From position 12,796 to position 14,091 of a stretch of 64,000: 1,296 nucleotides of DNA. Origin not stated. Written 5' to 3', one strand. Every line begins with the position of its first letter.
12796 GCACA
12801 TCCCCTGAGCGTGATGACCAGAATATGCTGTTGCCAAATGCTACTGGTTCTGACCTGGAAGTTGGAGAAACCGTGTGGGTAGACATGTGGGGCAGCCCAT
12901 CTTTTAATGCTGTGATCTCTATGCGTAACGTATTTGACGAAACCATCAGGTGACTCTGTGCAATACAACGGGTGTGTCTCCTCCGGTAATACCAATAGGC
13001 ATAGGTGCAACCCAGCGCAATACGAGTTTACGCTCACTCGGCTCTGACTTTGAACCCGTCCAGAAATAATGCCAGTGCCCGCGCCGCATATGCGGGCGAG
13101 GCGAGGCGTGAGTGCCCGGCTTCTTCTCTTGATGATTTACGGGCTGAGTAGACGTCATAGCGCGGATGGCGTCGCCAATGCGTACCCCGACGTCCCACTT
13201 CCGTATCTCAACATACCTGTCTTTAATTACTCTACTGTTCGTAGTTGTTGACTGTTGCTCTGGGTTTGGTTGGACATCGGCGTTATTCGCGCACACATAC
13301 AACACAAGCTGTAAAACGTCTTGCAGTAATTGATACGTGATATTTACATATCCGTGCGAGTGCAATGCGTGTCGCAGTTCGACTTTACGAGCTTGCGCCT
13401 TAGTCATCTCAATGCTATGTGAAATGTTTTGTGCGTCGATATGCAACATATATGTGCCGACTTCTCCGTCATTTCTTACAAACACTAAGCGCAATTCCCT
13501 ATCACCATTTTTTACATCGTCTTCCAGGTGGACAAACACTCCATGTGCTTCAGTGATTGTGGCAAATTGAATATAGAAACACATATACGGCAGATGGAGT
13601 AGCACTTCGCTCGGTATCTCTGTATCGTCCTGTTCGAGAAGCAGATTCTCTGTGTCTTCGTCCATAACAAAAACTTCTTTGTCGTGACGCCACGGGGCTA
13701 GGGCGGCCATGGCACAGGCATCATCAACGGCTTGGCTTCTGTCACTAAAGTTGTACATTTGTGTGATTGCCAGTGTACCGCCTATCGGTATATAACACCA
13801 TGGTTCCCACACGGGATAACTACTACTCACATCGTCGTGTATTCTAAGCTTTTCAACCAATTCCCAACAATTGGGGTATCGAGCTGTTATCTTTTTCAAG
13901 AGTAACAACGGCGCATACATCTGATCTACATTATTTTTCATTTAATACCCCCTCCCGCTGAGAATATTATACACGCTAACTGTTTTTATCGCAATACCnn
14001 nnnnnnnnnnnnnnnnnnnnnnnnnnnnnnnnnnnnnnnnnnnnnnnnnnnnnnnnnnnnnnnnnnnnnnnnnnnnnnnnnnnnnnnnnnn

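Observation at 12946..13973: Self-promoted opposite-strand gene inside the tail module with an AcrVA2-like C-terminus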

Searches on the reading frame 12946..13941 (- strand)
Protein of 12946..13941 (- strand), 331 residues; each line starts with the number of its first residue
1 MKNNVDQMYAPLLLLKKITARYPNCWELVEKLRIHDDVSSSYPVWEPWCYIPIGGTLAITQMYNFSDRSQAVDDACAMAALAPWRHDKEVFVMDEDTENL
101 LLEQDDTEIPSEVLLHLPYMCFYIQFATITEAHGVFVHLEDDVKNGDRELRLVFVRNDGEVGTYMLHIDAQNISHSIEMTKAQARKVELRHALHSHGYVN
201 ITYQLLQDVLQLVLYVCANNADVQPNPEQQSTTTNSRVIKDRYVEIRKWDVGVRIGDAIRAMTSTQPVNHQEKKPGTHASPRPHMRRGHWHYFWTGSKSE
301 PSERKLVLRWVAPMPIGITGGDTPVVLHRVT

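Call 3: search_protein_families(library=pfam, proteins=[window:12946-13941:-], max_evalue=1)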
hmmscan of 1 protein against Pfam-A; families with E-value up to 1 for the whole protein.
window:12946-13941:- (331 aa): 0 families

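Call 4: search_protein_families(library=phrogs, proteins=[window:12946-13941:-], max_evalue=1)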
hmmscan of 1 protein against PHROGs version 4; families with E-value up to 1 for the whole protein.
window:12946-13941:- (331 aa): 2 families
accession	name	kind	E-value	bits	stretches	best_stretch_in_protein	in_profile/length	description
phrog_6160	-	unknown function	1.2e-44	154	1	8-317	5-317/322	-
phrog_5804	-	unknown function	0.33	12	1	111-186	77-147/182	-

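Call 5: search_solved_structures(query=window:12946-13941:-, max_evalue=10, show_alignments=3)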
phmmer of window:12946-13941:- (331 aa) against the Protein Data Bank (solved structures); distinct sequences matched with E-value up to 10: 2.
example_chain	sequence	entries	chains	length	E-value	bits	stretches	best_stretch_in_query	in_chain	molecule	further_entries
7ci1_A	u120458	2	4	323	2.9e-09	39.7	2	249-310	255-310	AcrVA2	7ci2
7x0p_A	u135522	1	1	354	1.6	11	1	16-79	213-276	CbpD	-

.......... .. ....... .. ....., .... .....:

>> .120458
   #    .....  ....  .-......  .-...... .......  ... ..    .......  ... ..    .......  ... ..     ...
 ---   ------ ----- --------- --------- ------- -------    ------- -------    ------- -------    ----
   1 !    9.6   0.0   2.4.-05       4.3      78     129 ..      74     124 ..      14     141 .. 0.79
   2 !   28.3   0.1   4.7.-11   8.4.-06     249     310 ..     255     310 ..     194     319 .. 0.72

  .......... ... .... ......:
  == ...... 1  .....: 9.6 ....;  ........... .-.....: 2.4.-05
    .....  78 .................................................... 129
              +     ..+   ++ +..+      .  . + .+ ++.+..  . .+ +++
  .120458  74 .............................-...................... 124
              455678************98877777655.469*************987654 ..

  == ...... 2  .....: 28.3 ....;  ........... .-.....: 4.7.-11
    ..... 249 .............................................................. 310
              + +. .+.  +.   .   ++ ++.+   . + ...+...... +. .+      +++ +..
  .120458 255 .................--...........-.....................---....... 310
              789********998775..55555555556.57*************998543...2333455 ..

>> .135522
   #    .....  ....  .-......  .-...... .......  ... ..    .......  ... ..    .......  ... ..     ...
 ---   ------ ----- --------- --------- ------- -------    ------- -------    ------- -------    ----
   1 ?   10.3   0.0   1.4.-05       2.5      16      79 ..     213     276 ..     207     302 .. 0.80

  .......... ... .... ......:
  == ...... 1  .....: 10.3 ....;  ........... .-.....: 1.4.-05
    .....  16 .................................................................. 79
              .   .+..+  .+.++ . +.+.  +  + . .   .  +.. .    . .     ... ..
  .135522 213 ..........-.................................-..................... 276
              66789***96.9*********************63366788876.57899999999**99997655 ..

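Call 7: search_dna_similar(query=window:12946-13941:-, collection=phages, mode=protein, max_rows=40)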
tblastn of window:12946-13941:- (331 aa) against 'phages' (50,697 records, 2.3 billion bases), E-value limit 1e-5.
Records with a match: 9; places in all: 9; records where one place covers at least 80% of the query: 8.
Best place of each record, by identity: <60% 9.
By first word of the organism name: Leptospira 4; Lactobacillus 2; Pasteurella 2; Bacteriophage 1.
By host as written in the record: Lactobacillus delbrueckii subsp. lactis 2; Homo sapiens 2; - 1; frog 1; Pasteurella multocida Past33 1; Leptospira inadai M34/99 serogroup Lyme 1; Pasteurella multocida FCf91 1.
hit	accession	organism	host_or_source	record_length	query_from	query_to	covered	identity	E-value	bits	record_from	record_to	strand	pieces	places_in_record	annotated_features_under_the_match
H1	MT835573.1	Bacteriophage sp.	human fecal samples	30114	7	330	98%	43.7%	1e-77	264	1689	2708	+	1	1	record has no annotation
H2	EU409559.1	Lactobacillus phage JCL1032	Lactobacillus delbrueckii subsp. lactis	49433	11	330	97%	31.2%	6e-34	137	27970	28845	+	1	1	hypothetical protein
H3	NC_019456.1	Lactobacillus phage JCL1032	Lactobacillus delbrueckii subsp. lactis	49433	11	330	97%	31.2%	6e-34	137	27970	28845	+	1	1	hypothetical protein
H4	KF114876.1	Leptospira phage vB_LalZ_80412-LE1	frog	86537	11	318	93%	25.8%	2e-18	92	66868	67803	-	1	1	hypothetical protein (x2)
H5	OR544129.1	Pasteurella phage Pmp12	Pasteurella multocida Past33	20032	6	321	95%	24.5%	2e-16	86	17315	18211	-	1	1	hypothetical protein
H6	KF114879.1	Leptospira phage vB_LbrZ_5399-LE1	Homo sapiens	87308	34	317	86%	25.6%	6e-12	72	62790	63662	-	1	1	hypothetical protein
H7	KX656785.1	Leptospira phage Lin_34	Leptospira inadai M34/99 serogroup Lyme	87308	34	317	86%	25.6%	6e-12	72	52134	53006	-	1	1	record has no annotation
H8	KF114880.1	Leptospira phage vB_LinZ_10-LE1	Homo sapiens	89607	34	317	86%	25.6%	6e-12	72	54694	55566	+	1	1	hypothetical protein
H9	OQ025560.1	Pasteurella phage vB_PmuM_CFP3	Pasteurella multocida FCf91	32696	84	330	75%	26.4%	4e-17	88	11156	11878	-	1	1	hypothetical protein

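Call 11: find_homologous_proteins(query=window:12946-13941:-, max_evalue=0.001)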
Query window:12946-13941:- (331 aa): 283 proteins with E <= 0.001 among 1051 candidates; the best 120 are listed.
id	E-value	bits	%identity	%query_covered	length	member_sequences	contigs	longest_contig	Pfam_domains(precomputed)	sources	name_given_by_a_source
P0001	1.3e-227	772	99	100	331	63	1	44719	PF26125.1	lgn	-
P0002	3.5e-119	416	99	39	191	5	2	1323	PF26125.1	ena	-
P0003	1.5e-91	325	49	100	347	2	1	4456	PF26125.1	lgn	-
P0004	4.5e-91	324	48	98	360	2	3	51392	PF26125.1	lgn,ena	-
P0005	9.0e-91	323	47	97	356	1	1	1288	PF26125.1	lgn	-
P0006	2.1e-90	321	48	98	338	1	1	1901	PF26125.1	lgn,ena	-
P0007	5.9e-90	320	48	97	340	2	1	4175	PF26125.1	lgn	-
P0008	1.5e-89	319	47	97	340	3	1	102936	PF26125.1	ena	-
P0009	2.0e-89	318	50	98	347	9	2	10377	PF26125.1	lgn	-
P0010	5.7e-89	317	47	97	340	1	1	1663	PF26125.1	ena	-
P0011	1.3e-88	315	48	99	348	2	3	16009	PF26125.1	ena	-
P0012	1.5e-88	315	47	100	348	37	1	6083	PF26125.1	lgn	-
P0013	1.4e-87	312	44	97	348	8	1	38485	PF26125.1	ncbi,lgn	ncbi:MAG: hypothetical protein U0N08_01860 [Oscillospiraceae bacterium]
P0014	1.7e-87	312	47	100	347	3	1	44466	PF26125.1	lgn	-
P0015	3.1e-87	311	43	98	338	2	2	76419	PF26125.1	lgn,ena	-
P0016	4.3e-87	310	46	100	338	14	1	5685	PF26125.1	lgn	-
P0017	4.7e-87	310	47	97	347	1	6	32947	PF26125.1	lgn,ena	-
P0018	9.7e-87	309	46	97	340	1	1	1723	PF26125.1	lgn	-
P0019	2.8e-86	308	43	97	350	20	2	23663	PF26125.1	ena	-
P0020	4.6e-86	307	43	98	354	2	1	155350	PF26125.1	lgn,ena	-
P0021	5.3e-86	307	43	98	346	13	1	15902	PF26125.1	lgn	-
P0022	6.2e-86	307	47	99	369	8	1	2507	PF26125.1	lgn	-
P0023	6.7e-86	307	43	98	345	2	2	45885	PF26125.1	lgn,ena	-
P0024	8.8e-86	306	45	98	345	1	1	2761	PF26125.1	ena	-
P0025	8.9e-86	306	46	100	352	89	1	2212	PF26125.1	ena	-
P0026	9.5e-86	306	42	98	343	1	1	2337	PF26125.1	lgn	-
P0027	1.2e-85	306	47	100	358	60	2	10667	PF26125.1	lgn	-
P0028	2.3e-85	305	46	97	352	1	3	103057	PF26125.1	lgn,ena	-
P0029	3.0e-85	304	43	98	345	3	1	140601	PF26125.1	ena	-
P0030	3.0e-85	304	45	100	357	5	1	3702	PF26125.1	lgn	-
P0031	3.1e-85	304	43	98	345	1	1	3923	PF26125.1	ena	-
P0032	6.4e-85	303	43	97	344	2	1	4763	PF26125.1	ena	-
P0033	9.0e-85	303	43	98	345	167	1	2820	PF26125.1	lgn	-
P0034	9.2e-85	303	44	98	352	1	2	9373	PF26125.1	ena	-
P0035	9.7e-85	303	45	97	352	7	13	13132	PF26125.1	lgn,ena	-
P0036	1.1e-84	303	46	100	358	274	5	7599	PF26125.1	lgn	-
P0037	1.1e-84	303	43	98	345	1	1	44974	PF26125.1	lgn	-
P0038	1.1e-84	303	43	98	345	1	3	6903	PF26125.1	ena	-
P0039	1.3e-84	302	43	98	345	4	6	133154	PF26125.1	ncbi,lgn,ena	-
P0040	1.5e-84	302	43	98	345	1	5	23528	PF26125.1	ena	-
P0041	1.7e-84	302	45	97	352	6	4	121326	PF26125.1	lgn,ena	-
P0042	1.8e-84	302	42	98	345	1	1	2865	PF26125.1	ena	-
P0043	2.0e-84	302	43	98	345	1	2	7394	PF26125.1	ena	-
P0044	2.6e-84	301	43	98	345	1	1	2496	PF26125.1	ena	-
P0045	2.7e-84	301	45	100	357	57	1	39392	PF26125.1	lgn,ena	-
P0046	3.8e-84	301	47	100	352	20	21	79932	PF26125.1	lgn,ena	-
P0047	3.8e-84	301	43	98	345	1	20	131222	PF26125.1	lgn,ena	-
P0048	3.9e-84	301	43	98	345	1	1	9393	PF26125.1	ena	-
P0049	5.0e-84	300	43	98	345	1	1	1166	PF26125.1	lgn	-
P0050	5.0e-84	300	43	98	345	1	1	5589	PF26125.1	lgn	-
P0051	5.1e-84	300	43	98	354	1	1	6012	PF26125.1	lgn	-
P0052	6.3e-84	300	43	98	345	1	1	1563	PF26125.1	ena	-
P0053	6.5e-84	300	43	98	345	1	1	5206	PF26125.1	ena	-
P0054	6.7e-84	300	43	98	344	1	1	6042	PF26125.1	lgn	-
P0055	6.9e-84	300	43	98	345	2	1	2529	PF26125.1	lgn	-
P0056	7.6e-84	300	43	98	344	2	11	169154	PF26125.1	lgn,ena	-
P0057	8.6e-84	300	43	98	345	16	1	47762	PF26125.1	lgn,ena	-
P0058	1.0e-83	299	44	97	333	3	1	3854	PF26125.1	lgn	-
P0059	1.2e-83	299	42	98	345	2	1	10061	PF26125.1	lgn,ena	-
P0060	2.3e-83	298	45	100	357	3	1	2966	PF26125.1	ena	-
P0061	2.6e-83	298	42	98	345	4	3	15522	PF26125.1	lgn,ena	-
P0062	2.8e-83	298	43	98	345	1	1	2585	PF26125.1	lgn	-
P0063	3.2e-83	298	45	97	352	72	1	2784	PF26125.1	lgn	-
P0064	3.7e-83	298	42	98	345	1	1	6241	PF26125.1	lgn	-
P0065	3.9e-83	297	44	97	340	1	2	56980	PF26125.1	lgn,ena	-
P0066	4.9e-83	297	43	98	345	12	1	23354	PF26125.1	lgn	-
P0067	5.7e-83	297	45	97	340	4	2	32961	PF26125.1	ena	-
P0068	7.3e-83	297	47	98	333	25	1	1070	PF26125.1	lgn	-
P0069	1.3e-82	296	44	98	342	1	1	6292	PF26125.1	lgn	-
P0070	1.4e-82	296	43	98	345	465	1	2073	PF26125.1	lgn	-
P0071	1.5e-82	295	44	97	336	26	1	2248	PF26125.1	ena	-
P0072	1.7e-82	295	44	97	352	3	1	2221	PF26125.1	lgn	-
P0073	2.1e-82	295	44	97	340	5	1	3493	PF26125.1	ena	-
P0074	2.5e-82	295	42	100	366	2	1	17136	PF26125.1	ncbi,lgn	-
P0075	2.8e-82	295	46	100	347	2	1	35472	PF26125.1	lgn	-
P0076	3.8e-82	294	43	98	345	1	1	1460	PF26125.1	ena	-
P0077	4.1e-82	294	44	100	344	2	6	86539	PF26125.1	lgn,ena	-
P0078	5.8e-82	294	42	98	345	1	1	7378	PF26125.1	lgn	-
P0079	6.5e-82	293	42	98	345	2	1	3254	PF26125.1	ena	-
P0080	7.3e-82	293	45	100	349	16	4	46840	PF26125.1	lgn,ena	-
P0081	2.1e-81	292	49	89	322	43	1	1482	PF26125.1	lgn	-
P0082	3.1e-81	291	42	98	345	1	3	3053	PF26125.1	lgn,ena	-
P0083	3.3e-81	291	41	98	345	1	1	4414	PF26125.1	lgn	-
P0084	4.1e-81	291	45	98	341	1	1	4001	PF26125.1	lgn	-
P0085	1.2e-80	289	45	98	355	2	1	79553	PF26125.1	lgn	-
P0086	1.5e-80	289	44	100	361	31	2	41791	PF26125.1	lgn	-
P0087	1.5e-80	289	45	100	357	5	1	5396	PF26125.1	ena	-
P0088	3.3e-80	288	42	100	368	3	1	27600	PF26125.1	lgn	-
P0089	4.4e-80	287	43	98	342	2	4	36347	PF26125.1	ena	-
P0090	8.5e-80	286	42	100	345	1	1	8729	PF26125.1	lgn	-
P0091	8.8e-80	286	44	100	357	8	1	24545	PF26125.1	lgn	-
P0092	1.8e-79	285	43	98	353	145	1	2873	PF26125.1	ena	-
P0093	2.2e-79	285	42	98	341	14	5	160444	PF26125.1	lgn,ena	-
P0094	5.2e-79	284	42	97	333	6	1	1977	PF26125.1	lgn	-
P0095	6.4e-79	284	47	89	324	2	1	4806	PF26125.1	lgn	-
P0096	6.8e-79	283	41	100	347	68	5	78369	PF26125.1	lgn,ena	-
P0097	8.3e-79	283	47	89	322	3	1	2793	PF26125.1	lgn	-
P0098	1.1e-78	283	41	97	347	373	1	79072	PF26125.1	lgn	-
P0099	1.7e-78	282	40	97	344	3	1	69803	PF26125.1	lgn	-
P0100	2.0e-78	282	41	97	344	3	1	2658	PF26125.1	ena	-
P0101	3.9e-78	281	41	97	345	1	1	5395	PF26125.1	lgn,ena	-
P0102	4.6e-78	281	44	100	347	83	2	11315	PF26125.1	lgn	-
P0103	1.3e-77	279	41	98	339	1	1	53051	PF26125.1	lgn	-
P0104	2.6e-77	278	43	100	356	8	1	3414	PF26125.1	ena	-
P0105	3.2e-77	278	41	100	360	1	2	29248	PF26125.1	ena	-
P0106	4.6e-77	277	41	97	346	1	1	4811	PF26125.1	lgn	-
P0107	6.7e-77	277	44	99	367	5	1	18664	PF26125.1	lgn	-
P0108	6.7e-77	277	40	97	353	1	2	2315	PF26125.1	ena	-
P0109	1.5e-76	276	43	98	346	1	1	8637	PF26125.1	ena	-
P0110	3.5e-76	275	41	98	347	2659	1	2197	PF26125.1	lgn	-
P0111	3.8e-76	274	42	100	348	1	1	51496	PF26125.1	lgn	-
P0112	1.2e-75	273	44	97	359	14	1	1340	PF26125.1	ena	-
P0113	1.4e-75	273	41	100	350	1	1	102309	PF26125.1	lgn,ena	-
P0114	2.3e-75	272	42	100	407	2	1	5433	PF26125.1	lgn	-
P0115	2.2e-74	269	41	98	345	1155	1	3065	PF26125.1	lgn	-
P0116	3.0e-74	268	41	98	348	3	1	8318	PF26125.1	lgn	-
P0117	3.9e-74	268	41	98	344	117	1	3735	PF26125.1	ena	-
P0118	1.9e-73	266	41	99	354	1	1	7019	PF26125.1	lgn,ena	-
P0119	1.9e-73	266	42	97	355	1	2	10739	PF26125.1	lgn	-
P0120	2.3e-73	265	40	100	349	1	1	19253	PF26125.1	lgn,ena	-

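Call 13: search_protein_families(library=pfam, proteins=[P0001, P0013, P0039, P0110], max_evalue=10)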
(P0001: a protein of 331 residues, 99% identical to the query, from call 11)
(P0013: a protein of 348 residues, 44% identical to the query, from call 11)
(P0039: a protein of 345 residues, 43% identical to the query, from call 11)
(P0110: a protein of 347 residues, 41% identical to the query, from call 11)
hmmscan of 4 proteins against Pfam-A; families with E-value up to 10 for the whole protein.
P0001 (331 aa): 0 families

P0013 (348 aa): 1 family
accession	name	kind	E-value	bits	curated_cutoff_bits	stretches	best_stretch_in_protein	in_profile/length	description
PF04290.18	DctQ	-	0.25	11.7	28.3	1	20-58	81-121/132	Tripartite ATP-independent periplasmic transporters, DctQ component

P0039 (345 aa): 0 families

P0110 (347 aa): 0 families

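Call 14: search_protein_families(library=ncbifam, proteins=[window:12946-13941:-], max_evalue=1)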
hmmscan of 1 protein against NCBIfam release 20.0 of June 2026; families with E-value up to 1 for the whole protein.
window:12946-13941:- (331 aa): 0 families

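Call 21: find_encoding_contigs(protein=P0001, flank=10000, max_places=6)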
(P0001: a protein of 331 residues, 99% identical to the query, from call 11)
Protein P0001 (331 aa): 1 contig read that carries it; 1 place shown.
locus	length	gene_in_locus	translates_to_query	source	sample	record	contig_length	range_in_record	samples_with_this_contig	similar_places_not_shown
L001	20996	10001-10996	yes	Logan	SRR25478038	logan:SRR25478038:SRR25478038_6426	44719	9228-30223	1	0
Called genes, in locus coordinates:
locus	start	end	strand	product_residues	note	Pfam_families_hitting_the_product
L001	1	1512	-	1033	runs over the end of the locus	PF13385:Laminin_G_3, PF12810:ALK_LTK_GRD, PF13385:Laminin_G_3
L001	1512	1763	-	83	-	-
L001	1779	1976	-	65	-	-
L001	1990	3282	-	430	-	-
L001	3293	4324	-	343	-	-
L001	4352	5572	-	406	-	-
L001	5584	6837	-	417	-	-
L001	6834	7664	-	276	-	-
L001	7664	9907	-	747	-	-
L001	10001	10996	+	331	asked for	PF26125:AcrVA2-like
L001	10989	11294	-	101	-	-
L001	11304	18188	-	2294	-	PF10145:PhageMin_Tail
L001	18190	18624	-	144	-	PF27376:YomN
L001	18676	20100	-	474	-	PF00753:Lactamase_B (faint), PF10996:Beta-Casp, PF07521:RMMBL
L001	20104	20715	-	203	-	PF00574:CLP_protease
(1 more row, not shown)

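Call 24: find_related_loci(query=window:12946-13941:-, collection=viral_contigs, flank=8000)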
Query window:12946-13941:- (331 aa) in viral_contigs; peptide patterns used: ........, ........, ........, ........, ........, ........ (x = any residue, [..] = any of these).
12 stretches matched a pattern, but none encodes a relative of the query by tblastn (E <= 1e-3).

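Call 30: get_annotated_region(hit=H2, flank=6000)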
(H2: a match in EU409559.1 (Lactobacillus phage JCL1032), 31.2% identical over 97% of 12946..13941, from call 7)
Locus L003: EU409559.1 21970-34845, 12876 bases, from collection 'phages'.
description: Lactobacillus phage JCL1032, complete genome.
organism: Lactobacillus phage JCL1032 (NCBI taxid 37105)
taxonomy: Viruses; Duplodnaviria; Heunggongvirae; Uroviricota; Caudoviricetes
host: Lactobacillus delbrueckii subsp. lactis; source: -; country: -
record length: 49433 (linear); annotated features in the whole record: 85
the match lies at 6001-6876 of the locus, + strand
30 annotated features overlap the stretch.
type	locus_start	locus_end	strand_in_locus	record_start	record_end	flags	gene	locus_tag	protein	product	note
CDS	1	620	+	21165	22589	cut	-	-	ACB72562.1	putative adsorption protein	ORF20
CDS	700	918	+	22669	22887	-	-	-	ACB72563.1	hypothetical protein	ORF21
CDS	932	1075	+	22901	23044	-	-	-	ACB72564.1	hypothetical protein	ORF22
CDS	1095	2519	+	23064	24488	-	ORF23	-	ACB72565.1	structural protein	ORF23; possibly associated in host specificity; posttranslational modification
CDS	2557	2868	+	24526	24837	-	-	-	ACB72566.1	hypothetical protein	ORF24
CDS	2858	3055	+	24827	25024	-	-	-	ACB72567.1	hypothetical protein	ORF25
CDS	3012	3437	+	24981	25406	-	-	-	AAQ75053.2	hypothetical protein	ORF26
CDS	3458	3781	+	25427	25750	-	-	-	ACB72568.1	hypothetical protein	ORF27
CDS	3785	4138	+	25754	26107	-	-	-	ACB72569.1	putative holin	ORF28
CDS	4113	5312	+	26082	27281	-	-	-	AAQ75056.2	putative endolysin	ORF29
CDS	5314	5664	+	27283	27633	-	-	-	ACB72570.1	hypothetical protein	ORF30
CDS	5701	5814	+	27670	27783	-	-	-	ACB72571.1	hypothetical protein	ORF31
regulatory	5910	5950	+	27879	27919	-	-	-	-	terminator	putative transcriptional terminator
CDS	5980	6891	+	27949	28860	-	-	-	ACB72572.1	hypothetical protein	ORF32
CDS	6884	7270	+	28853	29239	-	-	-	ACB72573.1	hypothetical protein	ORF33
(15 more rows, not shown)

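Call 31: get_annotated_region(hit=H5, flank=6000)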
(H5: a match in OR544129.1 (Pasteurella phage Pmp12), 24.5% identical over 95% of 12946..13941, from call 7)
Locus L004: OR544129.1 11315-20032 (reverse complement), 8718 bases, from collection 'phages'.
description: Pasteurella phage Pmp12, complete genome.
organism: Pasteurella phage Pmp12 (NCBI taxid 3127675)
taxonomy: Viruses
host: Pasteurella multocida Past33; source: human skin wound; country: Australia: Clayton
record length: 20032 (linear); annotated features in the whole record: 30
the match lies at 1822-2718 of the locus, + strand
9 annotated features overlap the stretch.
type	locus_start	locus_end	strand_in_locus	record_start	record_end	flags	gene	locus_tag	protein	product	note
CDS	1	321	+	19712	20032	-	-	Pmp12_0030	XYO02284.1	hypothetical protein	-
CDS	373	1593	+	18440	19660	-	-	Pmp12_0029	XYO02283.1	hypothetical protein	-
CDS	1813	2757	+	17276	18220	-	-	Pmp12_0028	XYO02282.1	hypothetical protein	-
CDS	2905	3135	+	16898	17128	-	-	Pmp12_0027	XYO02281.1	hypothetical protein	-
CDS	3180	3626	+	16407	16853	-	-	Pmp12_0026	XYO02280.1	hypothetical protein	-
CDS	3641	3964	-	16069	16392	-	-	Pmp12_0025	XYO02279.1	hypothetical protein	-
CDS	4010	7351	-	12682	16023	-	-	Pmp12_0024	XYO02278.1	central tail fiber J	-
CDS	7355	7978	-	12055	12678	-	-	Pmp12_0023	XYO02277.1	tail protein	-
CDS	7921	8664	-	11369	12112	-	-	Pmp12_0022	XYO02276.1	hypothetical protein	-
